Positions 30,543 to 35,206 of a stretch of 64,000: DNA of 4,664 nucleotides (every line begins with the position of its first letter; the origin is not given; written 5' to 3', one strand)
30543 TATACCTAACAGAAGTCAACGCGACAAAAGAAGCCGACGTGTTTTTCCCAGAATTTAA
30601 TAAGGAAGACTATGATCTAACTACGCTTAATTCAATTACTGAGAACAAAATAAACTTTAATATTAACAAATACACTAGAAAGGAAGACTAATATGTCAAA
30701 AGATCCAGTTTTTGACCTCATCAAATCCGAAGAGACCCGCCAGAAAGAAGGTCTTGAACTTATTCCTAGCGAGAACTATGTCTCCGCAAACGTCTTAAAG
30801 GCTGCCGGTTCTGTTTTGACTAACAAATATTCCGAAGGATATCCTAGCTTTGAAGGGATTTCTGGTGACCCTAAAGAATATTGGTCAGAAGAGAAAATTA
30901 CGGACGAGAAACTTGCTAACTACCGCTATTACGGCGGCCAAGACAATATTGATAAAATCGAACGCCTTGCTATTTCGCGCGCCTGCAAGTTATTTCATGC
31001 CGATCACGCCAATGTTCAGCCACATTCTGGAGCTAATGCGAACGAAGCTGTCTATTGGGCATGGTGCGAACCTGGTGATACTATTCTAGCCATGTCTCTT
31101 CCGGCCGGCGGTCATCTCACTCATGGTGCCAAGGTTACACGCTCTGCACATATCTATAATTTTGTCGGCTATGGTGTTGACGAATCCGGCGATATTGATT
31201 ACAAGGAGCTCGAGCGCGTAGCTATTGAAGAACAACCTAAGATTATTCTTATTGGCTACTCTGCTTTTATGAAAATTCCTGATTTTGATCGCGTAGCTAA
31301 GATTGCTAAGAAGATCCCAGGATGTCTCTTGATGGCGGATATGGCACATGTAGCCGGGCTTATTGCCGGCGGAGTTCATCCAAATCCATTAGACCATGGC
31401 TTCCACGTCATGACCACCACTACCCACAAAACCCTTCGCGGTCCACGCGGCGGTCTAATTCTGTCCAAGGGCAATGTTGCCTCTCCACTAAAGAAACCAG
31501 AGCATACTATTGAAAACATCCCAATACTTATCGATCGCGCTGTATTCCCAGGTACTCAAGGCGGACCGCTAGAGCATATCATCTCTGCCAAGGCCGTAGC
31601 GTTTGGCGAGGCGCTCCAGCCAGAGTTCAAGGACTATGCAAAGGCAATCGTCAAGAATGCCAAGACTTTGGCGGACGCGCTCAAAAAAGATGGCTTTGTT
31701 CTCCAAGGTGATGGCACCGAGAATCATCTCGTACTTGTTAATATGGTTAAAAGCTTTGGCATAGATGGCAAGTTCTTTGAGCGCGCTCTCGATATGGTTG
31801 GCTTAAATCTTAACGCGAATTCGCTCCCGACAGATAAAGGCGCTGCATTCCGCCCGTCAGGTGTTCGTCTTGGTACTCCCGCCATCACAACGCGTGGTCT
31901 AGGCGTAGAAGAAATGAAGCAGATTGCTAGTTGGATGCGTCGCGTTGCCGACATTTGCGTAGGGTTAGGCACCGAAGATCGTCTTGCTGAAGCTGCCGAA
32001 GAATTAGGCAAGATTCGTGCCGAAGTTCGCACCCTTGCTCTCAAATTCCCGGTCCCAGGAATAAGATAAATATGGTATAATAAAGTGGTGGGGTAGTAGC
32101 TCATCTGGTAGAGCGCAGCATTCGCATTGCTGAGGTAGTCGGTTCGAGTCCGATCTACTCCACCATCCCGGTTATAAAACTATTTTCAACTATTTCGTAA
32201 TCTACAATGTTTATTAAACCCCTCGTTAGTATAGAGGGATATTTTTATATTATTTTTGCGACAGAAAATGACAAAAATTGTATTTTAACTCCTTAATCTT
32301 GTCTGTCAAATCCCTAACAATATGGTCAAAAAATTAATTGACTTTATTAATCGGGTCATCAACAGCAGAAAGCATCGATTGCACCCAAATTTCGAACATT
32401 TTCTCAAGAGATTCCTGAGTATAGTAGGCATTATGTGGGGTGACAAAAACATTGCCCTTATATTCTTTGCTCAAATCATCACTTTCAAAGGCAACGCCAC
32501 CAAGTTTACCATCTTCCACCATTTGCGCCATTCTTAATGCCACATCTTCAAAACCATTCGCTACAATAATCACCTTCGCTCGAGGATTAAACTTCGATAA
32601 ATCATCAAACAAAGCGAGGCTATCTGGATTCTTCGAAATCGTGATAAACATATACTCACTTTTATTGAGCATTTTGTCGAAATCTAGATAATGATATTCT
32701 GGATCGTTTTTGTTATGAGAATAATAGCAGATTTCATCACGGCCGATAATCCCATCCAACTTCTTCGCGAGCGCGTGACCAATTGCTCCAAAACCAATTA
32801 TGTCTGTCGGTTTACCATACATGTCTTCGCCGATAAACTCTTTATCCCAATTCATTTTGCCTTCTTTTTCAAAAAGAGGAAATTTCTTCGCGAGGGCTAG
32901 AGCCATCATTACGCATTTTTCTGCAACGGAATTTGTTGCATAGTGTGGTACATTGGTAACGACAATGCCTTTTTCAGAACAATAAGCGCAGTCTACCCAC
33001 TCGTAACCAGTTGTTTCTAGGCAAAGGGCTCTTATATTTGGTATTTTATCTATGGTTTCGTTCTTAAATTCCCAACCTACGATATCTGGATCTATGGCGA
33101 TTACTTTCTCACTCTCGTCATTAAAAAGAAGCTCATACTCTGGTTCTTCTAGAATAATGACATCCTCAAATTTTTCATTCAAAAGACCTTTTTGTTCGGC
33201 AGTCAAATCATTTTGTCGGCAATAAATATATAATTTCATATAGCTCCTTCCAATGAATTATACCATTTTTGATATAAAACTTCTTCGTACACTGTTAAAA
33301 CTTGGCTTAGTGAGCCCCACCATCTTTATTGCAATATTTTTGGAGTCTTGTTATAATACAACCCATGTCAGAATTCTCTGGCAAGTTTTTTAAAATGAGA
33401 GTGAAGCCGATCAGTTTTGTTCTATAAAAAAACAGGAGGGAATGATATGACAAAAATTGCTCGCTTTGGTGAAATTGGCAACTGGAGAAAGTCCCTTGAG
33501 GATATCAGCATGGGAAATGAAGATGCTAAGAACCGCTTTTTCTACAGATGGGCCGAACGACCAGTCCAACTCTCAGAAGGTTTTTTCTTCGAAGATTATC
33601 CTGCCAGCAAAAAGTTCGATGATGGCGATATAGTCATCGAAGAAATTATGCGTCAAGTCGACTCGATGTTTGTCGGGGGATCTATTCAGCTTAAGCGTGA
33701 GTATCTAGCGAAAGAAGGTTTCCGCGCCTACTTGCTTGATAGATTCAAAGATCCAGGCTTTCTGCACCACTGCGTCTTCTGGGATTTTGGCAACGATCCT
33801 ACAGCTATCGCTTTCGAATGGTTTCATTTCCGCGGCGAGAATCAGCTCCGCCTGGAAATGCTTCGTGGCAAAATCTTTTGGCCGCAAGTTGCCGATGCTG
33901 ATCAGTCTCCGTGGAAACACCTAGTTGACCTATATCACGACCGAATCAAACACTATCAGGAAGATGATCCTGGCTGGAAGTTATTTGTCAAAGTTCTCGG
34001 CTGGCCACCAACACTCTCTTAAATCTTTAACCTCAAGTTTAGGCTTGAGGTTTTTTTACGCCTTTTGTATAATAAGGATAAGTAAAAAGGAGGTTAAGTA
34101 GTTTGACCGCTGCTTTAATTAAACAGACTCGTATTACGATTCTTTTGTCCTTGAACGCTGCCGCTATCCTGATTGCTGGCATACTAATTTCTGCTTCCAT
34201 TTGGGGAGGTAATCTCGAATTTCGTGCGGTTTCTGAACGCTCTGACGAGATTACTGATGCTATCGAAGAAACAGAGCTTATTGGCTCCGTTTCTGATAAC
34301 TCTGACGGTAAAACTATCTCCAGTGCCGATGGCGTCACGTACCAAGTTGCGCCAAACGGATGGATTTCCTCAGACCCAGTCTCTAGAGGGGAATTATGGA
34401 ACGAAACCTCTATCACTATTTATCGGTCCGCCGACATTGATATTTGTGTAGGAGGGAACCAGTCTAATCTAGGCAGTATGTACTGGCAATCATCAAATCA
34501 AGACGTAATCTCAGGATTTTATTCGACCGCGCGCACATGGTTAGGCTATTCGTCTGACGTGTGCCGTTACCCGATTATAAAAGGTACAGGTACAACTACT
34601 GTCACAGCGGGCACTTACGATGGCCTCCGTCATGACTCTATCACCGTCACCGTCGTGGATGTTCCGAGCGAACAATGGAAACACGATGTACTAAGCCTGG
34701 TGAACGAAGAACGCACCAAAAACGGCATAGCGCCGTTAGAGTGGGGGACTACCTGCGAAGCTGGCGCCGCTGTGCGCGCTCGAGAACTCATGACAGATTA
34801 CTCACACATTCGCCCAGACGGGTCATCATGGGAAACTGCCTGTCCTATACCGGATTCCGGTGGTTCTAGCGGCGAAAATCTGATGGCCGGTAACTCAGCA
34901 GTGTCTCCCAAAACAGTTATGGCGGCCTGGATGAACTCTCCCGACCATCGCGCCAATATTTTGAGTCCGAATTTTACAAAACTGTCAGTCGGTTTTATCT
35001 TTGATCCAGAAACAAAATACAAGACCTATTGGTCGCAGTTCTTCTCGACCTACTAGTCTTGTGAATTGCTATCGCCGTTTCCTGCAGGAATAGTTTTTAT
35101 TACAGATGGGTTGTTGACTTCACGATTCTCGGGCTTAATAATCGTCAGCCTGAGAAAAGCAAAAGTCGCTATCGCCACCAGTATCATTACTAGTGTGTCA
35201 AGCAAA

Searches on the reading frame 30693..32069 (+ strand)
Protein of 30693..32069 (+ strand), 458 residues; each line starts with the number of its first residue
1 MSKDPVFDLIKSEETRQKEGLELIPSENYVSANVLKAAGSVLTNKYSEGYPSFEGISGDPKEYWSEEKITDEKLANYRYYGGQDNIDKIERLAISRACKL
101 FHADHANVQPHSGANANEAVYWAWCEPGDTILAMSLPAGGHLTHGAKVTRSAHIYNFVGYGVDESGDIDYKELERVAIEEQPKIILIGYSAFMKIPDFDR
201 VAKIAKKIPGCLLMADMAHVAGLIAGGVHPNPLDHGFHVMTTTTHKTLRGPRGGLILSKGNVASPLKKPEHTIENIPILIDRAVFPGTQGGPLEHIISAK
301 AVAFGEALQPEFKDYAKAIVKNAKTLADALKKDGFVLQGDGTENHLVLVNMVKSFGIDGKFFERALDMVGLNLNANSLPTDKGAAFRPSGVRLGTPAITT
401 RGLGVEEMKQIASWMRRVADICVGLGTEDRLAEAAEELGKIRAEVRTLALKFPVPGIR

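Call 60: search_protein_families(library=pfam, proteins=[window:30693-32069:+], max_evalue=0.00001)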
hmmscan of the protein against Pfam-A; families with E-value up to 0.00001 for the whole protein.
window:30693-32069:+ (458 aa): 1 family
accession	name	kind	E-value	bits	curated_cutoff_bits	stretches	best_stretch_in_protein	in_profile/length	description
PF00464.25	SHMT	-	6.8e-138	460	27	2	76-415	54-399/399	Serine hydroxymethyltransferase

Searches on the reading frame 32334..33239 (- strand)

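Call 60: search_protein_families(library=pfam, proteins=[window:32334-33239:-], max_evalue=0.00001)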
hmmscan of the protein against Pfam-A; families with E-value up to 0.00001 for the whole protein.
window:32334-33239:- (301 aa): 2 families
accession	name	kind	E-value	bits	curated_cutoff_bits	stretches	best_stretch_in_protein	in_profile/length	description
PF00389.36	2-Hacid_dh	-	1.9e-16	60.4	24.6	1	57-300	50-133/134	D-isomer specific 2-hydroxyacid dehydrogenase, catalytic domain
PF02826.25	2-Hacid_dh_C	-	3.1e-13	49.9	25.1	1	110-271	1-178/178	D-isomer specific 2-hydroxyacid dehydrogenase, NAD binding domain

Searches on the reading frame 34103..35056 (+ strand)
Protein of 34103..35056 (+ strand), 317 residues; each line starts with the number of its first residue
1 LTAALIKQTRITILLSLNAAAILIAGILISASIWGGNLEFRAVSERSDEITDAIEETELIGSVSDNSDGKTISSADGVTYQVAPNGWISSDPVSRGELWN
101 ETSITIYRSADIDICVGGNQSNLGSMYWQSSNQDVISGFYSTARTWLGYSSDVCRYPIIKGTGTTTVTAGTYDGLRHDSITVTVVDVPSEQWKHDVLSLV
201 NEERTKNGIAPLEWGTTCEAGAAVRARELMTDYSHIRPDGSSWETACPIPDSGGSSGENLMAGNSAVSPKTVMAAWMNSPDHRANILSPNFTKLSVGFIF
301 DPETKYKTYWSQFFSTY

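Call 60: search_protein_families(library=pfam, proteins=[window:34103-35056:+], max_evalue=0.00001)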
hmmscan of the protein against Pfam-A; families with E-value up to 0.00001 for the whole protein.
window:34103-35056:+ (317 aa): 1 family
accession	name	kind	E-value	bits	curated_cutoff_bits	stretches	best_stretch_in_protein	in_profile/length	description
PF00188.32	CAP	-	3.4e-16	60.6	21.1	1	197-312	1-115/117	Cysteine-rich secretory protein family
